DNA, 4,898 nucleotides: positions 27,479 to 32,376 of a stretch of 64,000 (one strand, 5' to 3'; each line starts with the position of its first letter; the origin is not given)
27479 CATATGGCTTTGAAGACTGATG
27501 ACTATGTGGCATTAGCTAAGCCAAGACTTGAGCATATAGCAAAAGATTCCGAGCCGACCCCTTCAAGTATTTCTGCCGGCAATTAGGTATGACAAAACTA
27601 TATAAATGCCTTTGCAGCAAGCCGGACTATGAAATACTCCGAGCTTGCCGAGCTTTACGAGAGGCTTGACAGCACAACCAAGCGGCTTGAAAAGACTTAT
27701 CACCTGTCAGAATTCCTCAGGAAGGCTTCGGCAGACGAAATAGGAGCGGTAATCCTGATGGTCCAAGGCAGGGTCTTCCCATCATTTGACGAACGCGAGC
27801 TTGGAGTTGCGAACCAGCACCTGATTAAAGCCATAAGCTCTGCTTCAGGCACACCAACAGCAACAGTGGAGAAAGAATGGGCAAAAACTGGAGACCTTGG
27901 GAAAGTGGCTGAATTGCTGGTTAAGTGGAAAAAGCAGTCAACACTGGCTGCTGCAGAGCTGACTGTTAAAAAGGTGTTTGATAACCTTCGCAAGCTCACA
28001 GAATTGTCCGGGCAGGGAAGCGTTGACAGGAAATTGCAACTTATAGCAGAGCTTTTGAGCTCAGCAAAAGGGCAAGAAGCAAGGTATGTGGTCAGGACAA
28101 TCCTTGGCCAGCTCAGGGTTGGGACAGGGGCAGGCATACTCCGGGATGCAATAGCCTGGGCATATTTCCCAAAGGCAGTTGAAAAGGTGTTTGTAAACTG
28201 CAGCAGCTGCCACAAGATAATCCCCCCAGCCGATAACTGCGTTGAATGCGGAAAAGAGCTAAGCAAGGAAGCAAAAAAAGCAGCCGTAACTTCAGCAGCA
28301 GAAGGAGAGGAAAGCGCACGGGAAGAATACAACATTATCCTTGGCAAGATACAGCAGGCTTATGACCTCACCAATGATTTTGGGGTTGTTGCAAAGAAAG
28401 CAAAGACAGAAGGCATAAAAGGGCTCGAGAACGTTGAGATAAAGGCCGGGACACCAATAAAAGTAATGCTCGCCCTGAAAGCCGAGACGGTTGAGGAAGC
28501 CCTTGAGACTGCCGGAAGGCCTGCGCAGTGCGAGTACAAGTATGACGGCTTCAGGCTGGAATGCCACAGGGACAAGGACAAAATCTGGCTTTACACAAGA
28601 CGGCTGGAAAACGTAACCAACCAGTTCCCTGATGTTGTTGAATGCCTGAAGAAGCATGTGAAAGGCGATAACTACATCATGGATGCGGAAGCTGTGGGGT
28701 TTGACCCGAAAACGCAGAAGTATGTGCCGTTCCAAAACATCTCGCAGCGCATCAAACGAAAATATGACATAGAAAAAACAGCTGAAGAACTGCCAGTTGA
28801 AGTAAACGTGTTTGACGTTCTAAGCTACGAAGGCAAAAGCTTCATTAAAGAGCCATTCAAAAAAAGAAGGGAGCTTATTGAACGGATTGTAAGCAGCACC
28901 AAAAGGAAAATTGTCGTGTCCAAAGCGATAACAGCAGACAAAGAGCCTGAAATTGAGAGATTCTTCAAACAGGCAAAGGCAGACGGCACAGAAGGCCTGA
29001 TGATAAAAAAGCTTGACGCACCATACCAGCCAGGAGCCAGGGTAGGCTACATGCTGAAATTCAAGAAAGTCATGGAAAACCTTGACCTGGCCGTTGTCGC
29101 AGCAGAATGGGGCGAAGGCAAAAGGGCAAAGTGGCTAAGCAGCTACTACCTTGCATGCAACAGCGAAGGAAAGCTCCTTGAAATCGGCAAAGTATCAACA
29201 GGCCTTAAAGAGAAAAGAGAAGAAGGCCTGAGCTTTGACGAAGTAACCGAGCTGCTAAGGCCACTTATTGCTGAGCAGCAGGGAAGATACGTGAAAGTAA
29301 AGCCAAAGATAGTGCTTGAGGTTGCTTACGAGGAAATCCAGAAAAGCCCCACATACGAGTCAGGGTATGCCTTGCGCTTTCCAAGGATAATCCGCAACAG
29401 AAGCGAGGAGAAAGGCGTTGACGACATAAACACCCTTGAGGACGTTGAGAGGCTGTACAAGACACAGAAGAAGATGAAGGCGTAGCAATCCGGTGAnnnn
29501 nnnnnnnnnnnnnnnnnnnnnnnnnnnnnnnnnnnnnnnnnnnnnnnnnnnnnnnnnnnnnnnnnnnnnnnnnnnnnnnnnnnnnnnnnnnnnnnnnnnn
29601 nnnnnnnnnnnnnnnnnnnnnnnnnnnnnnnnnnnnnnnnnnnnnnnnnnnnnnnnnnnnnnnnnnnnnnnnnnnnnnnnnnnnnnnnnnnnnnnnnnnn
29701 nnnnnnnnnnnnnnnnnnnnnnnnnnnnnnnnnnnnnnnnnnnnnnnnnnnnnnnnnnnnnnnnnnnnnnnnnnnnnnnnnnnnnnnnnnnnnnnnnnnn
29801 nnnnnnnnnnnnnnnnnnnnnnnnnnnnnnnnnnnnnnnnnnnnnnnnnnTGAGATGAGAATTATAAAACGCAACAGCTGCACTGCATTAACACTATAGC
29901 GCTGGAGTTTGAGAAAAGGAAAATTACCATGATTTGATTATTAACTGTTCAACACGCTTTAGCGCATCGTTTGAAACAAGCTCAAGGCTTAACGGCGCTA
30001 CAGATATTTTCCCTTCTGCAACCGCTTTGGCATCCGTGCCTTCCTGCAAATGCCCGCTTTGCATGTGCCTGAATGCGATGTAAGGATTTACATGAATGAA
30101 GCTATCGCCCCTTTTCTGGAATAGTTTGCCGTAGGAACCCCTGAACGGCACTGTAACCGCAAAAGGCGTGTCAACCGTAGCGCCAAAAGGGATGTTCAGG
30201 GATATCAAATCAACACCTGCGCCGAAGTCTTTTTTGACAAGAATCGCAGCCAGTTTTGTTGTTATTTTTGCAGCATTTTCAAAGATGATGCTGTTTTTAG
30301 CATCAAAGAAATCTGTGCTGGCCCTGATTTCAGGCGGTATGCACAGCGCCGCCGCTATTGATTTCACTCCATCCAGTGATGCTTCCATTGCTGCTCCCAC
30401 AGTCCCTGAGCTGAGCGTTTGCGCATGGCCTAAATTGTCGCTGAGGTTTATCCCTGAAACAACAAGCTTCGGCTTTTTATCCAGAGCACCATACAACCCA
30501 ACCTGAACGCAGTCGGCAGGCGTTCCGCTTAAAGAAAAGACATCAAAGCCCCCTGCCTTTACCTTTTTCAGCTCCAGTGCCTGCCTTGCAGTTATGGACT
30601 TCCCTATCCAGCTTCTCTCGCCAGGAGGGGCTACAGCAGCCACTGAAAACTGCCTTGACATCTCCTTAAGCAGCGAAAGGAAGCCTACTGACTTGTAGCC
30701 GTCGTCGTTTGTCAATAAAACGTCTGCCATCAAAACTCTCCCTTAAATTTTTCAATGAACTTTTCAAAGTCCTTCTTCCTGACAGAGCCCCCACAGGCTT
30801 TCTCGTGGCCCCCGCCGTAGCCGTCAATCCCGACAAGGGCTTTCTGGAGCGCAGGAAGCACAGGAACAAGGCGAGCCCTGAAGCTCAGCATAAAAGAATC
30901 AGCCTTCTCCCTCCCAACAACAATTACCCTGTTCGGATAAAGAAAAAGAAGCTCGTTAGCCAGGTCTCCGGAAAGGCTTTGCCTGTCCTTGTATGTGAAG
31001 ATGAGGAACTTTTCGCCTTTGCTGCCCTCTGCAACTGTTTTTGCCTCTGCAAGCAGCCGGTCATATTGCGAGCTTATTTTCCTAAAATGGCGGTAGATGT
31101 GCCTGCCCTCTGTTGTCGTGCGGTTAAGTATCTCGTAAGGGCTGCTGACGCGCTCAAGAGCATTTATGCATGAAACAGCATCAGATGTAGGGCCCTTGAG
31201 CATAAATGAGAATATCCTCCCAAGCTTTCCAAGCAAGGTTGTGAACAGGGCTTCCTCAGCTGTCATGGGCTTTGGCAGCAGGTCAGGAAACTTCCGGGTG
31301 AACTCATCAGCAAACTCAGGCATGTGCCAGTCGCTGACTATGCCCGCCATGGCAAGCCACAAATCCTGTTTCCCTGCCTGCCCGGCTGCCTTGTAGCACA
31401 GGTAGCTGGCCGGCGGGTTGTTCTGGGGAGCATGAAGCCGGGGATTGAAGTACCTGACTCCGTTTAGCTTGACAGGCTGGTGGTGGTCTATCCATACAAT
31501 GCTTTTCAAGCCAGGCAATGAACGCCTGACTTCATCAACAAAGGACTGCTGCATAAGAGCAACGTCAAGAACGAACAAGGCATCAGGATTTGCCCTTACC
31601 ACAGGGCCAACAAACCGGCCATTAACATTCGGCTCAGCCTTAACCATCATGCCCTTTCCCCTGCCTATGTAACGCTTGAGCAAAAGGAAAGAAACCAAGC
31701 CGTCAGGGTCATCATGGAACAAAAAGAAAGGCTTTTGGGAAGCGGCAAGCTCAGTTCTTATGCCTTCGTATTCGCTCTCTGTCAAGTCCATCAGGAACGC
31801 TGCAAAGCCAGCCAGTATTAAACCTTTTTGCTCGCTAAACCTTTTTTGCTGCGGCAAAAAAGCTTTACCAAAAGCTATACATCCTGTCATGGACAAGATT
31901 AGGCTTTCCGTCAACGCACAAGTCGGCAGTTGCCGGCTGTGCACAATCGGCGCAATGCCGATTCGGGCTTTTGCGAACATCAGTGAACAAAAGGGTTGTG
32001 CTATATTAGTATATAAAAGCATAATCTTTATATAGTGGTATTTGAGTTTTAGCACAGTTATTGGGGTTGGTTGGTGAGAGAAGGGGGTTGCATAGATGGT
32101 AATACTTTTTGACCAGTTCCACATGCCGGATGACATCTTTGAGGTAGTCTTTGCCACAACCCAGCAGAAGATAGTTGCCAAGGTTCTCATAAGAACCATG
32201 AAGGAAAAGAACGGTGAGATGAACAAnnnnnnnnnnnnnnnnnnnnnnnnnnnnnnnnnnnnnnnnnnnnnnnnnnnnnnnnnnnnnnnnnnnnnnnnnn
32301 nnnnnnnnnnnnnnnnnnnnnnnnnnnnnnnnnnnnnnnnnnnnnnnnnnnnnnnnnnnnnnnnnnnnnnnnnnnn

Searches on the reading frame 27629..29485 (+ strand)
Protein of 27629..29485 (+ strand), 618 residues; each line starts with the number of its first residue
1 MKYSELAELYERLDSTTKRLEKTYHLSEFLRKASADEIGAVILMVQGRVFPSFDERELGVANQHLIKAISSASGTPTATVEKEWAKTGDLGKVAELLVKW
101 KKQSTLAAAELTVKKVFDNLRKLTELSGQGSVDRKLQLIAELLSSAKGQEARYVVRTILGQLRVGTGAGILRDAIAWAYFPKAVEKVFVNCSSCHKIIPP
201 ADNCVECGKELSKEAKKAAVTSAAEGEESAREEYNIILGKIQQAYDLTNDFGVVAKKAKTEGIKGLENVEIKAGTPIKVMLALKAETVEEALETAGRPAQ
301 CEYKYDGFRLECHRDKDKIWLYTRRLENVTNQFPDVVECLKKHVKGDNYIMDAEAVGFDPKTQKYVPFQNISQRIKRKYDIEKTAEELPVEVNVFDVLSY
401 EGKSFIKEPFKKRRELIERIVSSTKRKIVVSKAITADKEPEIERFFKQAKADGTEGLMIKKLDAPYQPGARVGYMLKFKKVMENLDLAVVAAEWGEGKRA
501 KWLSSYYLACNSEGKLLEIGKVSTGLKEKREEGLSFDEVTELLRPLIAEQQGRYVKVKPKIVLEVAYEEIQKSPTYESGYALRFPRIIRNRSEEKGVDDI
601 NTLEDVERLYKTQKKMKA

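Call 8: search_protein_families(library=pfam, max_evalue=0.001, proteins=[window:27629-29485:+])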
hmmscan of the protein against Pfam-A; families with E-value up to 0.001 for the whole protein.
window:27629-29485:+ (618 aa): 3 families
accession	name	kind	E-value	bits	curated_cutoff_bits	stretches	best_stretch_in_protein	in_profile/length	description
PF01068.26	DNA_ligase_A_M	-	3.1e-55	187.5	26.2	1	280-479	2-204/204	ATP dependent DNA ligase domain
PF04675.19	DNA_ligase_A_N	-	3.1e-43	148.4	24.6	1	3-176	2-174/174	DNA ligase N terminus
PF04679.21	DNA_ligase_A_C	-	6.5e-13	49.4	27.5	1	499-593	1-93/94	ATP dependent DNA ligase C terminal region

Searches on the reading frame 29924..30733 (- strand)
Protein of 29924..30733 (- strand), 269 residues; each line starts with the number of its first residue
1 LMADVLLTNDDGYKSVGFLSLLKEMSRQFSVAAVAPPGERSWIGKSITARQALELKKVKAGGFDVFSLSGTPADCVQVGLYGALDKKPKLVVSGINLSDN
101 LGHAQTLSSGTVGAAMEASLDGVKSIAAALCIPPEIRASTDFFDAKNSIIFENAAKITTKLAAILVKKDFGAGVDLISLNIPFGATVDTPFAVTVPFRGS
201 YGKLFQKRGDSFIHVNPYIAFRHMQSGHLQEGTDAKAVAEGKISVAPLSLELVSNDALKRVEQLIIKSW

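Call 23: search_protein_families(library=pfam, max_evalue=0.001, proteins=[window:29924-30733:-])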
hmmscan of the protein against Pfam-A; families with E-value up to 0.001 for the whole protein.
window:29924-30733:- (269 aa): 1 family
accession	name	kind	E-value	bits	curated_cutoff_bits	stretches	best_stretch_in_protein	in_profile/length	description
PF01975.23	SurE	-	2e-44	152.1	22.1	1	5-185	1-168/189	Survival protein SurE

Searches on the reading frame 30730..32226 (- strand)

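Call 8: search_protein_families(library=pfam, max_evalue=0.001, proteins=[window:30730-32226:-])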
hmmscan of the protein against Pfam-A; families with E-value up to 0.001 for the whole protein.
window:30730-32226:- (498 aa): 2 families
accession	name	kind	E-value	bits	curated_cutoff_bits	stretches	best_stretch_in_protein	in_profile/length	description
PF02272.25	DHHA1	-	7.1e-07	30.1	25.9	1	418-495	17-97/102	DHHA1 domain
PF01368.27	DHH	-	0.00045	20.9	28.1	1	171-264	7-88/125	DHH family, N-terminal domain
